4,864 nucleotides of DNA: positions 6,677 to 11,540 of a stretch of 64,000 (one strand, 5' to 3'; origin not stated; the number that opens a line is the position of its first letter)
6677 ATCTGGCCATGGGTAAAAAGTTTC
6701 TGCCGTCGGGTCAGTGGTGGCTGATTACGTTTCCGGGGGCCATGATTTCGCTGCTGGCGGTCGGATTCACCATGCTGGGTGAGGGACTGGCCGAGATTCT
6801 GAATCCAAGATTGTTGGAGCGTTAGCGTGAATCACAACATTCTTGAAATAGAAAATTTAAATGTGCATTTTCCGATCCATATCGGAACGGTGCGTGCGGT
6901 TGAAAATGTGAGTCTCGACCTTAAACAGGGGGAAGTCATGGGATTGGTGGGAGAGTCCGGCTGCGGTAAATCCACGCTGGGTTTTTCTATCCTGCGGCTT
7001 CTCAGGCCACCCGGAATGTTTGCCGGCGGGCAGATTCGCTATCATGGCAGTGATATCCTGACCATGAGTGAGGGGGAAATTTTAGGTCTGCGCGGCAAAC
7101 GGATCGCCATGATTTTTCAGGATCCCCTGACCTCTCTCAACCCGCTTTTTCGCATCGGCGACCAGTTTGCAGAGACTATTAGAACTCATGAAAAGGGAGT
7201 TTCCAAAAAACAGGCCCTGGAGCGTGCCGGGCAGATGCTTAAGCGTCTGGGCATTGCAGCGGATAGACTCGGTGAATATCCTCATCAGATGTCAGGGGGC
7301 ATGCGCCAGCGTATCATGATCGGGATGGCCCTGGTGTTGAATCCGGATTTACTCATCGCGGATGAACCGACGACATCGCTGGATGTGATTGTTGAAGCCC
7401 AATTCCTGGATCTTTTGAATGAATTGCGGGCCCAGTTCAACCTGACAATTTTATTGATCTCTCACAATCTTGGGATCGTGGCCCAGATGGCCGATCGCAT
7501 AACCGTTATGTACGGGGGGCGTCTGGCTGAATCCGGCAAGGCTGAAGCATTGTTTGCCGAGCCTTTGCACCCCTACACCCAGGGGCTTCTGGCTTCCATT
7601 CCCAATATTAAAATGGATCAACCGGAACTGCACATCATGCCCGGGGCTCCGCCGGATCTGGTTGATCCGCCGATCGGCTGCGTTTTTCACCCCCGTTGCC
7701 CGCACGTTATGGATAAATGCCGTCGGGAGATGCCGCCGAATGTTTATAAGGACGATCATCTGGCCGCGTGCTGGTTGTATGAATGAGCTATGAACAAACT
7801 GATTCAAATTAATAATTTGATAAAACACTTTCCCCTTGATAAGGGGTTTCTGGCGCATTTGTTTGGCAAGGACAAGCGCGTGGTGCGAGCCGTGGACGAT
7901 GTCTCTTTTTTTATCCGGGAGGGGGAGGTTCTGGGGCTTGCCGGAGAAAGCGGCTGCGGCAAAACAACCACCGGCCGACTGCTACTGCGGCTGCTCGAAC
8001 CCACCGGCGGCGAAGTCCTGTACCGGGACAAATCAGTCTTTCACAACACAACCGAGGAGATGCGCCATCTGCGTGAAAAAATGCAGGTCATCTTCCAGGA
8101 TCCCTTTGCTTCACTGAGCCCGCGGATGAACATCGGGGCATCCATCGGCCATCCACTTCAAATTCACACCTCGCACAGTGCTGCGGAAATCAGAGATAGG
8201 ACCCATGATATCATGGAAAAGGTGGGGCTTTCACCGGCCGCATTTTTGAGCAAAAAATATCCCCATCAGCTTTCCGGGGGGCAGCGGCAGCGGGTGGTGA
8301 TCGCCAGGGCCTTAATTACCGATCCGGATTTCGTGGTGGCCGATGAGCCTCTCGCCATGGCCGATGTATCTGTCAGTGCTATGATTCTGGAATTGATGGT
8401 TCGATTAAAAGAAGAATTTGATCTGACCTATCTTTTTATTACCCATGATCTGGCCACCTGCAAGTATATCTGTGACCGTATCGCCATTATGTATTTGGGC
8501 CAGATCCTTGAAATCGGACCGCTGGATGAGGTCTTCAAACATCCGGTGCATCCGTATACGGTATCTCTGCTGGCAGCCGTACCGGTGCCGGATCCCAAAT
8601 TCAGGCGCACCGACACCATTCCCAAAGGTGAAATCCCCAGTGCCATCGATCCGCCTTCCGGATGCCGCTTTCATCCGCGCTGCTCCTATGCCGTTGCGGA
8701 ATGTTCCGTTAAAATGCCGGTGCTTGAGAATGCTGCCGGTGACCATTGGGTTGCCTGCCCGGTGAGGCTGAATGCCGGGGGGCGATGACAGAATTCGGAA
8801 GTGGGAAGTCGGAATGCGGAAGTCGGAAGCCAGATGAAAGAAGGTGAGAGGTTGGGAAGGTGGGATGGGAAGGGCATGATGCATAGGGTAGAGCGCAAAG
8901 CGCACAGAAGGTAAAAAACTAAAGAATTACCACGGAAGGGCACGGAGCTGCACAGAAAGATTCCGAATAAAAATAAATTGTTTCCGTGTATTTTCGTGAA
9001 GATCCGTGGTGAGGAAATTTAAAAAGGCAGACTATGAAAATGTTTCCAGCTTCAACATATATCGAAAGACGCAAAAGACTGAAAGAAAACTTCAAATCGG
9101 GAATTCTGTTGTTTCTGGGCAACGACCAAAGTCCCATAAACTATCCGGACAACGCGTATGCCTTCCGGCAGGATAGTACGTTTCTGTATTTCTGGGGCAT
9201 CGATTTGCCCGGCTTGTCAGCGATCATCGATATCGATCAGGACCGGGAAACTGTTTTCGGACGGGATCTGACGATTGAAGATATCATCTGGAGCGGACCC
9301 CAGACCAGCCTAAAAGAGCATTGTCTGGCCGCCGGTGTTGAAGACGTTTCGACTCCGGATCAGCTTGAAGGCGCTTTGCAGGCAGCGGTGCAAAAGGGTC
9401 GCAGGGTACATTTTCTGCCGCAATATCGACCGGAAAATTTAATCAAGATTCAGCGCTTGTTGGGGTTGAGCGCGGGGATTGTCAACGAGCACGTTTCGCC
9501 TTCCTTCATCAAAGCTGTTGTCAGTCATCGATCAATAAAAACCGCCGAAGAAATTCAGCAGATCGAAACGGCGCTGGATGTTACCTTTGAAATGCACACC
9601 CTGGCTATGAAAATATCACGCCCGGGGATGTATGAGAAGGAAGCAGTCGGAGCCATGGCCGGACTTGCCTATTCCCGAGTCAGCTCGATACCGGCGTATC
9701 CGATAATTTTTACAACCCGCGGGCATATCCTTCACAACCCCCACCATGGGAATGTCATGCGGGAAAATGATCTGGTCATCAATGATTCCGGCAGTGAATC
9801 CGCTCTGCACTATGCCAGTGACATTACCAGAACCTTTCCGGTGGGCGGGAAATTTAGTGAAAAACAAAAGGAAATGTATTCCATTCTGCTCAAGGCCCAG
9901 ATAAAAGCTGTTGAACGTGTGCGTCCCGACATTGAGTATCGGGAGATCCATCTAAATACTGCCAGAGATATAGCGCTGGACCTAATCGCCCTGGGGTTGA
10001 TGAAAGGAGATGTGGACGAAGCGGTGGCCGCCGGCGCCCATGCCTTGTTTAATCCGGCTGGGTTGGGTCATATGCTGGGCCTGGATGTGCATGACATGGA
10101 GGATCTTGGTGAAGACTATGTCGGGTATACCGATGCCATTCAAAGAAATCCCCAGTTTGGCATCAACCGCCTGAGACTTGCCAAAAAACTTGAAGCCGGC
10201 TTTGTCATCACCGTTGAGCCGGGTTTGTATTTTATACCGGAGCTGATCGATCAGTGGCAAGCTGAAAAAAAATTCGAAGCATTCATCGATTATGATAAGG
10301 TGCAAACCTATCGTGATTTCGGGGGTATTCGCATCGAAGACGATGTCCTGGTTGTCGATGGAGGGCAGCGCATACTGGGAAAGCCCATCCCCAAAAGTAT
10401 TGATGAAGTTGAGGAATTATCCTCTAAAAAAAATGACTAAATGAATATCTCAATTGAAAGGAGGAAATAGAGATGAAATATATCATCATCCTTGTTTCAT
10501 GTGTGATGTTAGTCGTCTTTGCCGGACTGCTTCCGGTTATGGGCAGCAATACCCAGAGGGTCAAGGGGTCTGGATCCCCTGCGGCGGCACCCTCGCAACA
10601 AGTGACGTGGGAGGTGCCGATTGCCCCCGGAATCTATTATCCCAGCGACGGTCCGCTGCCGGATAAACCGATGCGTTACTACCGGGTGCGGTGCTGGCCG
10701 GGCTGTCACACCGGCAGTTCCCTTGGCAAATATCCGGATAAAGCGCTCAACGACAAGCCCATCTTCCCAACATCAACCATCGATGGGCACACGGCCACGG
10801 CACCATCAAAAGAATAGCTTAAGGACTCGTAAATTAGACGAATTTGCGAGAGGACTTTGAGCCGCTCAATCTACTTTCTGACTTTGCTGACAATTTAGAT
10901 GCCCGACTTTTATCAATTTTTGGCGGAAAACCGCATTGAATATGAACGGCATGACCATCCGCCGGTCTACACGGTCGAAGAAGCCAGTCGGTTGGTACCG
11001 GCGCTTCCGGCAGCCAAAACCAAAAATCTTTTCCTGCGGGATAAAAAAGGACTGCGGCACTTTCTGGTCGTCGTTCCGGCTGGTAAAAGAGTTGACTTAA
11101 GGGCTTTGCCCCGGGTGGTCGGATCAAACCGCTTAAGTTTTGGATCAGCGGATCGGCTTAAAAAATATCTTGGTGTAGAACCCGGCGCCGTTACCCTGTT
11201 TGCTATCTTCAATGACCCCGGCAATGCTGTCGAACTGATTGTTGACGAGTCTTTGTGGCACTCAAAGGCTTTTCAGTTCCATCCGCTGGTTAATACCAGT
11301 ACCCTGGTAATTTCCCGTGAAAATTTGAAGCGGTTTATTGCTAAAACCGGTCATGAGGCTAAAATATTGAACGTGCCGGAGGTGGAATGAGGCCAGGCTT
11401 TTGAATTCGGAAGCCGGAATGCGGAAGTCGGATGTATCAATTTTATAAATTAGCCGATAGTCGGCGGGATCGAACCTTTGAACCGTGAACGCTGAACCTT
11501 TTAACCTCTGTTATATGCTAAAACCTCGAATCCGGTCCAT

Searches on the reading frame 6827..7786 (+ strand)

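Call 37: search_protein_families(library=pfam, proteins=[window:6827-7786:+], max_evalue=0.00001)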
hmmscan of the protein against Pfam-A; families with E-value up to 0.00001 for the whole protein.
window:6827-7786:+ (319 aa): 2 families
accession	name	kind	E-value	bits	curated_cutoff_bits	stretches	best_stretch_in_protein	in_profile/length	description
PF00005.33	ABC_tran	-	1.9e-30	106.7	25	1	26-183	2-137/137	ABC transporter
PF08352.17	oligo_HPY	-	2e-20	73.4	27.1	1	235-298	2-65/65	Oligopeptide/dipeptide transporter, C-terminal region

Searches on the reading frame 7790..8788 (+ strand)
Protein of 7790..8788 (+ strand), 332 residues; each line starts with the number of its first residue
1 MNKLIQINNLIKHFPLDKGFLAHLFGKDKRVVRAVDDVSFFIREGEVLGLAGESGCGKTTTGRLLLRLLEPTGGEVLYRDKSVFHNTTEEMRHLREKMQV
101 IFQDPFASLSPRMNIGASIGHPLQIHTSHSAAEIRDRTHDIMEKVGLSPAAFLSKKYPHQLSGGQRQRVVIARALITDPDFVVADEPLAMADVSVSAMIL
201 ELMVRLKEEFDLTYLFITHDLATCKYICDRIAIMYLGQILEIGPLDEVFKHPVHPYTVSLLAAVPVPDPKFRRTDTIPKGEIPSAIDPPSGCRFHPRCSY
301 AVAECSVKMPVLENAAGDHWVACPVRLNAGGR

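Call 37: search_protein_families(library=pfam, proteins=[window:7790-8788:+], max_evalue=0.00001)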
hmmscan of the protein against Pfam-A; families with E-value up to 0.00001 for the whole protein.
window:7790-8788:+ (332 aa): 2 families
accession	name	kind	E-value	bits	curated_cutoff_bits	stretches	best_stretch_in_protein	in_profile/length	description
PF00005.33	ABC_tran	-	3.6e-32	112.3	25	1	36-189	2-137/137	ABC transporter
PF08352.17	oligo_HPY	-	1.9e-18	67.1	27.1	1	241-305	2-65/65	Oligopeptide/dipeptide transporter, C-terminal region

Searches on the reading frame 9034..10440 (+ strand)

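Call 37: search_protein_families(library=pfam, proteins=[window:9034-10440:+], max_evalue=0.00001)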
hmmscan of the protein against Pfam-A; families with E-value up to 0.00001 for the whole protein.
window:9034-10440:+ (468 aa): 2 families
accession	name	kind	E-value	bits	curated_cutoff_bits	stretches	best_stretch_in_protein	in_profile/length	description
PF00557.29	Peptidase_M24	-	7.7e-38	130.8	23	1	176-441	2-207/208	Metallopeptidase family M24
PF05195.22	AMP_N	-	4.6e-25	88.1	24.6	1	9-124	1-119/121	Aminopeptidase P, N-terminal domain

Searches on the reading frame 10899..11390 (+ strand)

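Call 37: search_protein_families(library=pfam, proteins=[window:10899-11390:+], max_evalue=0.00001)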
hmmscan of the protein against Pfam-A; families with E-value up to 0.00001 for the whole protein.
window:10899-11390:+ (163 aa): 1 family
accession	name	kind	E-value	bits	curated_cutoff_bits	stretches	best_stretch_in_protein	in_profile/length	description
PF04073.20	tRNA_edit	-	5.2e-29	101.3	25.5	1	20-146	1-123/123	Aminoacyl-tRNA editing domain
